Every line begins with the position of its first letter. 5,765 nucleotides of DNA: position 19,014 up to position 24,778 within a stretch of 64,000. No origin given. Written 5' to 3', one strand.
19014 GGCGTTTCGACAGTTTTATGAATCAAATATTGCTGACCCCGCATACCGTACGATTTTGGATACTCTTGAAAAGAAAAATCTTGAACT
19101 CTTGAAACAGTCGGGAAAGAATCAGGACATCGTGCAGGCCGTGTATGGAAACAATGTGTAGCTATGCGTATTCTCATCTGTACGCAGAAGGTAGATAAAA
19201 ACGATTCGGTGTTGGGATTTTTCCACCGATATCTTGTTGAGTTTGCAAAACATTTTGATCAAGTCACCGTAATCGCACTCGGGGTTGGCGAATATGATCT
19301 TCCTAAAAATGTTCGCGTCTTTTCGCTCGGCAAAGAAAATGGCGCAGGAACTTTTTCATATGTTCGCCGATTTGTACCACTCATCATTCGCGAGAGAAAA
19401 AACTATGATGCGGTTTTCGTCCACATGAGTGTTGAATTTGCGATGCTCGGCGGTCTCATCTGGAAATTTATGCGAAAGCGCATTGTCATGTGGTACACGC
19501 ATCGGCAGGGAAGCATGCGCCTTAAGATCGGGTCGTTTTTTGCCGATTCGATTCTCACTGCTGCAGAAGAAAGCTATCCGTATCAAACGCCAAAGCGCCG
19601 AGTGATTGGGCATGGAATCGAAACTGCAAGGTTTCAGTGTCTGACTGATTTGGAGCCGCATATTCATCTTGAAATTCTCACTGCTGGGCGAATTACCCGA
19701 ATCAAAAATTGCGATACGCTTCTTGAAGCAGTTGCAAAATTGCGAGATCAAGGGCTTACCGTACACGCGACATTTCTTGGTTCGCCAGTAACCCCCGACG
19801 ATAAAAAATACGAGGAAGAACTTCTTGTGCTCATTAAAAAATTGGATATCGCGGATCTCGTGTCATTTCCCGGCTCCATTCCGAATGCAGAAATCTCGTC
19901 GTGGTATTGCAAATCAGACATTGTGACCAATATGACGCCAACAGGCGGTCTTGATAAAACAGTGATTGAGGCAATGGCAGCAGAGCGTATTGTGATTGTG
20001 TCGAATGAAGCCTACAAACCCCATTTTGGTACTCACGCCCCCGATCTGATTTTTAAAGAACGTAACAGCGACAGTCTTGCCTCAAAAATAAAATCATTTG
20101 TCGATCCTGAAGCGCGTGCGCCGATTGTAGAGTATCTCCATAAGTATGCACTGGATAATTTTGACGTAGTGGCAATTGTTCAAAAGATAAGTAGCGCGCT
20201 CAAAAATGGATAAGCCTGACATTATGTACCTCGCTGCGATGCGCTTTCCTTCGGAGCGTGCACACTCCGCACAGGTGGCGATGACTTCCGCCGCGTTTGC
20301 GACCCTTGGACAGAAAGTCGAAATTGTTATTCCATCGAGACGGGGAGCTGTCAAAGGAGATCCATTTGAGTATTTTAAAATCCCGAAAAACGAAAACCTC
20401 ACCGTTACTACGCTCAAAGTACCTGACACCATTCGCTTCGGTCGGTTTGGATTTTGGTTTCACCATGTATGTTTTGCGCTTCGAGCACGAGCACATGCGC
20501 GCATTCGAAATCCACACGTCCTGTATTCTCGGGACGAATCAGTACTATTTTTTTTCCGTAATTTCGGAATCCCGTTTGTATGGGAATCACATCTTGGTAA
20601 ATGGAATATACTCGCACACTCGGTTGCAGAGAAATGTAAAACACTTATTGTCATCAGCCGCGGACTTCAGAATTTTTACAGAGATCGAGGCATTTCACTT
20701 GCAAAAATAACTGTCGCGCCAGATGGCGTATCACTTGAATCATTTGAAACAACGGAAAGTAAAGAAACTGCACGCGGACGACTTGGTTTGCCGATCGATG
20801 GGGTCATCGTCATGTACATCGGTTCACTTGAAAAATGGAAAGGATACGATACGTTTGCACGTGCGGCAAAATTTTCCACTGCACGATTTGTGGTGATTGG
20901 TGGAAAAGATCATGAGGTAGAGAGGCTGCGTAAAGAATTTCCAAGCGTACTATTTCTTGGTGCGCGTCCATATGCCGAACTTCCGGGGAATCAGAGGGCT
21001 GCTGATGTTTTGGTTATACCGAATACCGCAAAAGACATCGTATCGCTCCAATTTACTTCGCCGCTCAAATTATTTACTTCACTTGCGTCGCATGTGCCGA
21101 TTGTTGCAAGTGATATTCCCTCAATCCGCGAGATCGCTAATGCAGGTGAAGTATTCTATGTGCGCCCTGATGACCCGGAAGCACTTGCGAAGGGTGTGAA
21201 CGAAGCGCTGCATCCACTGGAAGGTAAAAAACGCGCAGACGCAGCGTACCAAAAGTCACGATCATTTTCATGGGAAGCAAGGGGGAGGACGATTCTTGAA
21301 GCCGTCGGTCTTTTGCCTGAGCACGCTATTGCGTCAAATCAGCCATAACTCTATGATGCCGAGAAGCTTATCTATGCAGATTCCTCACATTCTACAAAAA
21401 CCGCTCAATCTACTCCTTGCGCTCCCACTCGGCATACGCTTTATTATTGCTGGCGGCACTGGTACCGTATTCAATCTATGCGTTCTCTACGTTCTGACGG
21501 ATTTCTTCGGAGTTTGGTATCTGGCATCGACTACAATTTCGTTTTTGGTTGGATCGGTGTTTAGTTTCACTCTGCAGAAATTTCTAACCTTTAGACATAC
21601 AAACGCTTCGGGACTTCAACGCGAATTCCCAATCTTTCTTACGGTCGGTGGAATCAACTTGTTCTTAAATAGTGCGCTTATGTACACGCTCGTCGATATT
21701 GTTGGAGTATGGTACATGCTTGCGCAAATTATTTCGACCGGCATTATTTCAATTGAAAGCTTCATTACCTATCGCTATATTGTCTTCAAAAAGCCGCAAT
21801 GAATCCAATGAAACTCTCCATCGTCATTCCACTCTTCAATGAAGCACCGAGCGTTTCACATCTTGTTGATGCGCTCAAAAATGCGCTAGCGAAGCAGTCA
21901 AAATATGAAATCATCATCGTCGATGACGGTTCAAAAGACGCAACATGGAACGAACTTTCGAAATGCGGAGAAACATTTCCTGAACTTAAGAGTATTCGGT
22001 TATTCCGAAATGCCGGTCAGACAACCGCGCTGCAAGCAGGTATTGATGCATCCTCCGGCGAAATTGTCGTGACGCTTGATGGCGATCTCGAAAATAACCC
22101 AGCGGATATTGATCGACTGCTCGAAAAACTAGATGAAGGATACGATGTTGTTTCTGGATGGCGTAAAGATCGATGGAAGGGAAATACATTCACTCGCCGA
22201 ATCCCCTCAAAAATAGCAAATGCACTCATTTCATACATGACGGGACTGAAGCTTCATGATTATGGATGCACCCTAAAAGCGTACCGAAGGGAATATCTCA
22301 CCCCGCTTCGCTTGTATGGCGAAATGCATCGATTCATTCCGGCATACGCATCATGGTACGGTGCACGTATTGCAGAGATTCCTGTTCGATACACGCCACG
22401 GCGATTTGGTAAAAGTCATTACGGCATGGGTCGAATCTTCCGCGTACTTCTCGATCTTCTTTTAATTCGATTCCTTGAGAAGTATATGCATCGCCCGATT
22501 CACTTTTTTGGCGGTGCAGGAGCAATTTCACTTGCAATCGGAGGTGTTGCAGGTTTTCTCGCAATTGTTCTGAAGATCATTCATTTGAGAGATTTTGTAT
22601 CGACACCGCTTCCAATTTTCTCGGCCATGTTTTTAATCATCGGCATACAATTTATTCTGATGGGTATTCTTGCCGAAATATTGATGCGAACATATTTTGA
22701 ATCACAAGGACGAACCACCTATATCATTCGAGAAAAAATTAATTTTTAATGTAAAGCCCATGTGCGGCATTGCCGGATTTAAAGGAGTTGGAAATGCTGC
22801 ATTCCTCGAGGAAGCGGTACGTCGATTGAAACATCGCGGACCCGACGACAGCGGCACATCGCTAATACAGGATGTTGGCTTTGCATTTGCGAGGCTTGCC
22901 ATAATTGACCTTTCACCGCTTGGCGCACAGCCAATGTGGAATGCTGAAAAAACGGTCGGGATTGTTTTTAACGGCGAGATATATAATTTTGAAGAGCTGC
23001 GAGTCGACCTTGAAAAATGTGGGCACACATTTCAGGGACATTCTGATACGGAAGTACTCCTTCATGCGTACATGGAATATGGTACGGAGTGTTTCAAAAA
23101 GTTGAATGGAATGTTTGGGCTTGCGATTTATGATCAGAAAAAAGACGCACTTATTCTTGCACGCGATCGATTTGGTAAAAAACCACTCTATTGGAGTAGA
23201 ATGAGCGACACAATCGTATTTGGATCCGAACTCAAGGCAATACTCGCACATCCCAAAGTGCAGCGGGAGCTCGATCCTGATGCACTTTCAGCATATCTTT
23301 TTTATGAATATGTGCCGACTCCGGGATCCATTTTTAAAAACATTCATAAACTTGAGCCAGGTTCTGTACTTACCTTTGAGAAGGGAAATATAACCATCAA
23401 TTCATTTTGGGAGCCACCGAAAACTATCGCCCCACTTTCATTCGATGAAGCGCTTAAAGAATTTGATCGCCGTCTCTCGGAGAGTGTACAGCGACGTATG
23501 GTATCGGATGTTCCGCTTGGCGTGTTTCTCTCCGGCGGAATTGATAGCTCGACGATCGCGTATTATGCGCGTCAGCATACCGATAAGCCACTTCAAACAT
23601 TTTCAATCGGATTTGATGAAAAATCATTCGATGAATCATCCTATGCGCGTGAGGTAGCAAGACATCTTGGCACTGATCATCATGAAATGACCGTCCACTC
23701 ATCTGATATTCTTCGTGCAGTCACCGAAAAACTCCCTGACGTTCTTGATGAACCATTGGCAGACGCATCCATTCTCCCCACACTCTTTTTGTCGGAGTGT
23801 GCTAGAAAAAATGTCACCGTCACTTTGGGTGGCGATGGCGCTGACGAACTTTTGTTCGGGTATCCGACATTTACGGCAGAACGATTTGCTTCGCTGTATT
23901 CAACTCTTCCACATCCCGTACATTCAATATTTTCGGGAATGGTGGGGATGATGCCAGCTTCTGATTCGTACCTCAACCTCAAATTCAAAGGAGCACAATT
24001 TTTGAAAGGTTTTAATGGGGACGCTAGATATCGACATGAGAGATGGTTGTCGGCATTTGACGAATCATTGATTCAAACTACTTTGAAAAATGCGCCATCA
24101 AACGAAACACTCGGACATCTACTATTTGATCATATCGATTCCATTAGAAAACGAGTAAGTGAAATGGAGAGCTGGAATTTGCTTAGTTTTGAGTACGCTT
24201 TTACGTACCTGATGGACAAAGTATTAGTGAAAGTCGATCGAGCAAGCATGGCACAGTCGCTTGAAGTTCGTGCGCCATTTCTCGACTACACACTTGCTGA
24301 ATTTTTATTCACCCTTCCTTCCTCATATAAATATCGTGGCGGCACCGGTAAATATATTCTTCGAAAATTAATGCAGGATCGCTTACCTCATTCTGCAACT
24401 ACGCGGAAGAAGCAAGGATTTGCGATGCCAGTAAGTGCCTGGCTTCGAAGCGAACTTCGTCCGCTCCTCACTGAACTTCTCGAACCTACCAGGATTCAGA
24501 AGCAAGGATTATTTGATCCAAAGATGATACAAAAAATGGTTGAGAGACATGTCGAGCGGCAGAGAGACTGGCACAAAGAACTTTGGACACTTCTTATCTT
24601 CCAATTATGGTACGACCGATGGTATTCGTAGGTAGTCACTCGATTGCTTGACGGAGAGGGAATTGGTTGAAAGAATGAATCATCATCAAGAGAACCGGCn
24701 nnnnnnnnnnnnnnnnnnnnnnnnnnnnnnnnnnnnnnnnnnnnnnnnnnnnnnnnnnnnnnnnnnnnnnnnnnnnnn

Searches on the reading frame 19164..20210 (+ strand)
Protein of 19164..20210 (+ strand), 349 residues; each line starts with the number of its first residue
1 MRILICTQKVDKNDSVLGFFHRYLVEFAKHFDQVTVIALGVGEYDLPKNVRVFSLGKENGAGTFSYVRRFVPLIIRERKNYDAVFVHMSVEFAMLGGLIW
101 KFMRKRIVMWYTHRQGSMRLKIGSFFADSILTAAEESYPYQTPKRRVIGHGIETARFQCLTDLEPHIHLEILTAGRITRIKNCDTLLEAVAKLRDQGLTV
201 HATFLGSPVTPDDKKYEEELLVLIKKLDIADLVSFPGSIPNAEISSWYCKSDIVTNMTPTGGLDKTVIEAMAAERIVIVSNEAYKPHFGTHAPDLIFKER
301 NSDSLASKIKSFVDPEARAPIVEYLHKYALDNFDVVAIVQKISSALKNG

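Call 63: search_protein_families(library=pfam, proteins=[window:19164-20210:+], max_evalue=0.0001)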
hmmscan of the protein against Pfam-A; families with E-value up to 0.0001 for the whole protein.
window:19164-20210:+ (349 aa): 2 families
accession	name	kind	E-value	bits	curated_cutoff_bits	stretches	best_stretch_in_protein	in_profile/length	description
PF13692.12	Glyco_trans_1_4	-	2e-15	57.7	27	1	170-312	3-139/142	Glycosyl transferases group 1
PF00534.26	Glycos_transf_1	-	2.5e-15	56.9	26.4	1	170-316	17-159/172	Glycosyl transferases group 1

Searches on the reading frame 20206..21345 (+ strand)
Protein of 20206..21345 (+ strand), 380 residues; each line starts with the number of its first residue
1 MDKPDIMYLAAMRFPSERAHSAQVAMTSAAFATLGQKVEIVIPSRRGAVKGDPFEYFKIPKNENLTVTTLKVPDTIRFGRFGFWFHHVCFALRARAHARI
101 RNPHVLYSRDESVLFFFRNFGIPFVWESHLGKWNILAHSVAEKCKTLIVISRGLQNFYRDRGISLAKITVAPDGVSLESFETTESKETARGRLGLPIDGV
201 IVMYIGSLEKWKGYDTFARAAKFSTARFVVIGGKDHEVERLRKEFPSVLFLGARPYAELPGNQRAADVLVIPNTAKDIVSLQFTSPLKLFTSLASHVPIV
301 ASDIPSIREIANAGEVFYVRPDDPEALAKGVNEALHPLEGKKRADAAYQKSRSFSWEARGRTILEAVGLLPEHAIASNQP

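Call 63: search_protein_families(library=pfam, proteins=[window:20206-21345:+], max_evalue=0.0001)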
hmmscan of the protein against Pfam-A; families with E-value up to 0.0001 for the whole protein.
window:20206-21345:+ (380 aa): 3 families
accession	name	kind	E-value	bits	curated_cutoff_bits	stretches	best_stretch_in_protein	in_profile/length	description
PF13692.12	Glyco_trans_1_4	-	1.7e-17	64.5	27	1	201-335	3-140/142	Glycosyl transferases group 1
PF00534.26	Glycos_transf_1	-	9.3e-15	55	26.4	1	186-344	2-163/172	Glycosyl transferases group 1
PF13439.12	Glyco_transf_4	-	1.5e-06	28.8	28.5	1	26-178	10-169/170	Glycosyltransferase Family 4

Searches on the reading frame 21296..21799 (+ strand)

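Call 63: search_protein_families(library=pfam, proteins=[window:21296-21799:+], max_evalue=0.0001)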
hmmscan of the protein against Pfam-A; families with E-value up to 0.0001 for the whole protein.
window:21296-21799:+ (168 aa): 1 family
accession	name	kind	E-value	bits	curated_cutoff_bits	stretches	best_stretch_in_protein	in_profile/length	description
PF04138.20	GtrA_DPMS_TM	-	8.5e-24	84.4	26.1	1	48-164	1-117/117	GtrA/DPMS, transmembrane domain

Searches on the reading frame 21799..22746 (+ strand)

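Call 64: search_protein_families(library=pfam, proteins=[window:21799-22746:+], max_evalue=0.0001)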
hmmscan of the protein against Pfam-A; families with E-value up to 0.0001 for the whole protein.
window:21799-22746:+ (316 aa): 1 family
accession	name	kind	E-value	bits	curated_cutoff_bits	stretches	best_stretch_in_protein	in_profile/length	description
PF00535.33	Glycos_transf_2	-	1.2e-31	110.3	23.3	1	7-167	1-164/168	Glycosyl transferase family 2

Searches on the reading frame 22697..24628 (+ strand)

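Call 64: search_protein_families(library=pfam, proteins=[window:22697-24628:+], max_evalue=0.0001)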
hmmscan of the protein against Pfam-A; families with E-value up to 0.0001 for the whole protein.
window:22697-24628:+ (644 aa): 6 families
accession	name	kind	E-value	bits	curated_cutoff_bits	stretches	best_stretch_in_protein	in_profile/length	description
PF00733.27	Asn_synthase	-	3.6e-101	339.8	21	1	256-639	2-353/354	Asparagine synthase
PF13537.11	GATase_7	-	8.4e-45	152.2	25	1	65-184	2-123/123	Glutamine amidotransferase domain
PF13522.11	GATase_6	-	6e-41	139.9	27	1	49-178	1-130/130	Glutamine amidotransferase domain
PF06508.19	QueC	-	2.7e-06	27.5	22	1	276-335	4-62/210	Queuosine biosynthesis protein QueC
PF12481.13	DUF3700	-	1e-05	25.6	27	1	132-178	125-171/228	Aluminium induced protein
PF02540.23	NAD_synthase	-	4.8e-05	23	21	1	258-391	7-139/242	NAD synthase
